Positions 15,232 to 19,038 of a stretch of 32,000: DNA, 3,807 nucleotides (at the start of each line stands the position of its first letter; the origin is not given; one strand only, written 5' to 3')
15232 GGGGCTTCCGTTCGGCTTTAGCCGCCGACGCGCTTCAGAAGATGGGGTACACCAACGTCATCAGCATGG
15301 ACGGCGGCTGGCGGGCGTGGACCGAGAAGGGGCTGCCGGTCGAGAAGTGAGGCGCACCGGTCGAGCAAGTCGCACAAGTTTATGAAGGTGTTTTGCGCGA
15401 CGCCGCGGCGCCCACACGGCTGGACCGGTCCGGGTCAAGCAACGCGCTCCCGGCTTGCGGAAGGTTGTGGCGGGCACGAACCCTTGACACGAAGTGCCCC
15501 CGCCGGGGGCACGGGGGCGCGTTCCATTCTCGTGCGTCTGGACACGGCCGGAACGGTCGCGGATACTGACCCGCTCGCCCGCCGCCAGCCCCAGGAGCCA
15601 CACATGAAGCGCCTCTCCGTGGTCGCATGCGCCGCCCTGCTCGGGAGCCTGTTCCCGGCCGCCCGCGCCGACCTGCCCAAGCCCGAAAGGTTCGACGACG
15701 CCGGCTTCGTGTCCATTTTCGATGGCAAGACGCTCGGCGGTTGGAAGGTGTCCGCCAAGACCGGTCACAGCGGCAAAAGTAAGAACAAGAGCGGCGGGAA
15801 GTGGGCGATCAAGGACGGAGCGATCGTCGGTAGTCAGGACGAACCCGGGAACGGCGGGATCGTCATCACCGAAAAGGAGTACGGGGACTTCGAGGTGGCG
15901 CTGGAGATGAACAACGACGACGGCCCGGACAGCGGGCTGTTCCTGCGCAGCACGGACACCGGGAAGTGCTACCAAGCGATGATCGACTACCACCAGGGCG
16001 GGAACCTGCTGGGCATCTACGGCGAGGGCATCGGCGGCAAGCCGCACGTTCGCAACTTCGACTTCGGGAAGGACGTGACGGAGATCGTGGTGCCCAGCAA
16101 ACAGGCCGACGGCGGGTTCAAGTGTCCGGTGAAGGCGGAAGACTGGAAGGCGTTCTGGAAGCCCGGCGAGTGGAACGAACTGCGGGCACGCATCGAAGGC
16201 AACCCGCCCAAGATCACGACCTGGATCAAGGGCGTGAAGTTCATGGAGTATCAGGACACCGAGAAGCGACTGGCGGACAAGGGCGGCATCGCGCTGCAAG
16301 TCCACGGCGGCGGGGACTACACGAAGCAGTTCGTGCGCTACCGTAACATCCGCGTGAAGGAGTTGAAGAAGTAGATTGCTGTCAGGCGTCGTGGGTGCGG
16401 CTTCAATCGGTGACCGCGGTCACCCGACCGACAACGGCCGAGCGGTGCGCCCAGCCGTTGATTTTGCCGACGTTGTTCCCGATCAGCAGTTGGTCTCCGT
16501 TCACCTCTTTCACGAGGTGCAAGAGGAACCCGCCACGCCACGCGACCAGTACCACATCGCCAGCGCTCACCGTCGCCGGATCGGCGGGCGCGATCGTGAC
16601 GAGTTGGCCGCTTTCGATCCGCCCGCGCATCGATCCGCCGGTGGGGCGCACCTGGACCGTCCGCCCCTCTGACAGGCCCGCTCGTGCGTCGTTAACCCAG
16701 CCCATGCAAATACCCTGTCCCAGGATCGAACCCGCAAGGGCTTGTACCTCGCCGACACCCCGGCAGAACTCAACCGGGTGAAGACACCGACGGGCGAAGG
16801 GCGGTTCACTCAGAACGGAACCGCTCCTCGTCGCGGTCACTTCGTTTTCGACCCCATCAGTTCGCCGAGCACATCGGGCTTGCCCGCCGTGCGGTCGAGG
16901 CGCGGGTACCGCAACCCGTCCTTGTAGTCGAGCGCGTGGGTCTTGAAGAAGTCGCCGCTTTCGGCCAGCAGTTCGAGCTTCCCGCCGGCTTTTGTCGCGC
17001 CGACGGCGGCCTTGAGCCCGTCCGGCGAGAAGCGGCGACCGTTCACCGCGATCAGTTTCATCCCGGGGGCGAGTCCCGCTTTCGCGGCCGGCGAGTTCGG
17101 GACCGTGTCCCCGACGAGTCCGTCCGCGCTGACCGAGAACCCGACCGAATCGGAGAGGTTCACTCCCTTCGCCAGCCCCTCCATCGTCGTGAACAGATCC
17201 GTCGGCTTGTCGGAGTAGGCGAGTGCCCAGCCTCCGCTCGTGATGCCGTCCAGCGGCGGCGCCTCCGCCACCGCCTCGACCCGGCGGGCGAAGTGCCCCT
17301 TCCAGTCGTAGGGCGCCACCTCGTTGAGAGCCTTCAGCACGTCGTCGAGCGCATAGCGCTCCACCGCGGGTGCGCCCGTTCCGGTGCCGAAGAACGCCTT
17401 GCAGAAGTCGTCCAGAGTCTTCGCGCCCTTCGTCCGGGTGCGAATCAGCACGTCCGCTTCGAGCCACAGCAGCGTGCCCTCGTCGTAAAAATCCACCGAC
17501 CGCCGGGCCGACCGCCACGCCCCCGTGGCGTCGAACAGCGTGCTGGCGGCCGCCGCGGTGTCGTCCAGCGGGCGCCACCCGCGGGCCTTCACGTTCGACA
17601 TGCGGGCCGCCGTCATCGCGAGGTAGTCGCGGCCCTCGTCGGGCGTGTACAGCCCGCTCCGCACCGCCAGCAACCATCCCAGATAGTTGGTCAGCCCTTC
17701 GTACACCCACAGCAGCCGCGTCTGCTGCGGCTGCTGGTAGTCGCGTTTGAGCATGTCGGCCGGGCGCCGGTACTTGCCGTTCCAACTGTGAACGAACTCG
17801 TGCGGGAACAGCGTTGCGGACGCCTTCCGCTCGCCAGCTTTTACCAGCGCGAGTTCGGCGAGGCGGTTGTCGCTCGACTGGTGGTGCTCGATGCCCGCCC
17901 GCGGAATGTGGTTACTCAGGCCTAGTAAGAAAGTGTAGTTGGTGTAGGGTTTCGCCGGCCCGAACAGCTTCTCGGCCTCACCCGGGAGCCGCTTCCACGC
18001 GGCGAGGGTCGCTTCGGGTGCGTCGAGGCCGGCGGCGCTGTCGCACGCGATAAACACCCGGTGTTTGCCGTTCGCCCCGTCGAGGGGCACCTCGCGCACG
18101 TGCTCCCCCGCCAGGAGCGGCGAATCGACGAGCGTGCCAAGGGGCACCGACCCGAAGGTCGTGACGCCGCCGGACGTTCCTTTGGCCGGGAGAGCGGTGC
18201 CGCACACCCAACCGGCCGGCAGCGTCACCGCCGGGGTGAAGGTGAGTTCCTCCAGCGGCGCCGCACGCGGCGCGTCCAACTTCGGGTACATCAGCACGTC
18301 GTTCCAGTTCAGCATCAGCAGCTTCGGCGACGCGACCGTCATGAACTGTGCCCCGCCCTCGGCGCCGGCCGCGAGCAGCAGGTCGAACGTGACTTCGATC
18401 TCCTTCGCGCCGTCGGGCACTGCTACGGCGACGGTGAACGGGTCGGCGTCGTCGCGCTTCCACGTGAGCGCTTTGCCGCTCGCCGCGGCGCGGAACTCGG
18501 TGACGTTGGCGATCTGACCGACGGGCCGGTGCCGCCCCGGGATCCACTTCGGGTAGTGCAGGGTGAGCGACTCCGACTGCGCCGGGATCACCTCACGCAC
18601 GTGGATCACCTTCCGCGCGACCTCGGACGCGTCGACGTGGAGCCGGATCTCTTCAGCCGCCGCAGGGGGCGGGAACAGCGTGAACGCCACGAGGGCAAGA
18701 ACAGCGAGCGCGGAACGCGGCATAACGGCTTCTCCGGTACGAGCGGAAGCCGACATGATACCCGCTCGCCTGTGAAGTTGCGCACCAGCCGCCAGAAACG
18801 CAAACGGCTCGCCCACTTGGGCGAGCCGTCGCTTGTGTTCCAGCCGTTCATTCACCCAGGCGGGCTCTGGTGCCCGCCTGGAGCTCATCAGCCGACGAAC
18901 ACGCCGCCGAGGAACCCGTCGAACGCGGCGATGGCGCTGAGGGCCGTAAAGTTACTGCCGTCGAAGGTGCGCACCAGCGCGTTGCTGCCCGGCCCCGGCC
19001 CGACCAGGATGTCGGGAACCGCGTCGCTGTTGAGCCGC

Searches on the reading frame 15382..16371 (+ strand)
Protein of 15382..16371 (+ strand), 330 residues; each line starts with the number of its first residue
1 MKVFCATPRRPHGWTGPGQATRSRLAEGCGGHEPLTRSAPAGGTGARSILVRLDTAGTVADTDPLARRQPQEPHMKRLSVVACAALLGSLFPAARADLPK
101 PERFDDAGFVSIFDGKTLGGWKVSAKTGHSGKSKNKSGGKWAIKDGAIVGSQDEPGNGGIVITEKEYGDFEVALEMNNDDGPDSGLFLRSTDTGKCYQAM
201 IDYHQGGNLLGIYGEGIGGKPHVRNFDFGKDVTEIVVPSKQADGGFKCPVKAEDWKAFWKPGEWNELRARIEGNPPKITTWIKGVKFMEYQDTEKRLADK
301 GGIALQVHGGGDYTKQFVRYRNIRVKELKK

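Call 27: search_protein_families(library=pfam, proteins=[window:15382-16371:+], max_evalue=0.01)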
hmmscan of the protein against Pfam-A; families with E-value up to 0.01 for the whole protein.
window:15382-16371:+ (330 aa): 1 family
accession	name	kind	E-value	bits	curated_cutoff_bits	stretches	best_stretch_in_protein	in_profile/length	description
PF06439.18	3keto-disac_hyd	-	2.9e-31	109.4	26.8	1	108-326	1-187/187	3-keto-disaccharide hydrolase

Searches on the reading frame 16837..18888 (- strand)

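Call 27: search_protein_families(library=pfam, proteins=[window:16837-18888:-], max_evalue=0.01)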
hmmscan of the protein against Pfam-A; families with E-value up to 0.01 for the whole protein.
window:16837-18888:- (683 aa): 4 families
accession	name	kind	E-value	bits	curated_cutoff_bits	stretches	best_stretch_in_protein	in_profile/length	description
PF05299.18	Peptidase_M61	-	2.4e-32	112.3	22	1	359-474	4-118/118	M61 glycyl aminopeptidase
PF17899.6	Peptidase_M61_N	-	7.6e-31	107.8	23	1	83-262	2-168/168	Peptidase M61 N-terminal domain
PF17820.7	PDZ_6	-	6.6e-05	23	27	1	596-625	6-33/54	PDZ domain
PF00595.29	PDZ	-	0.00092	20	23.2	1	582-640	12-78/81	PDZ domain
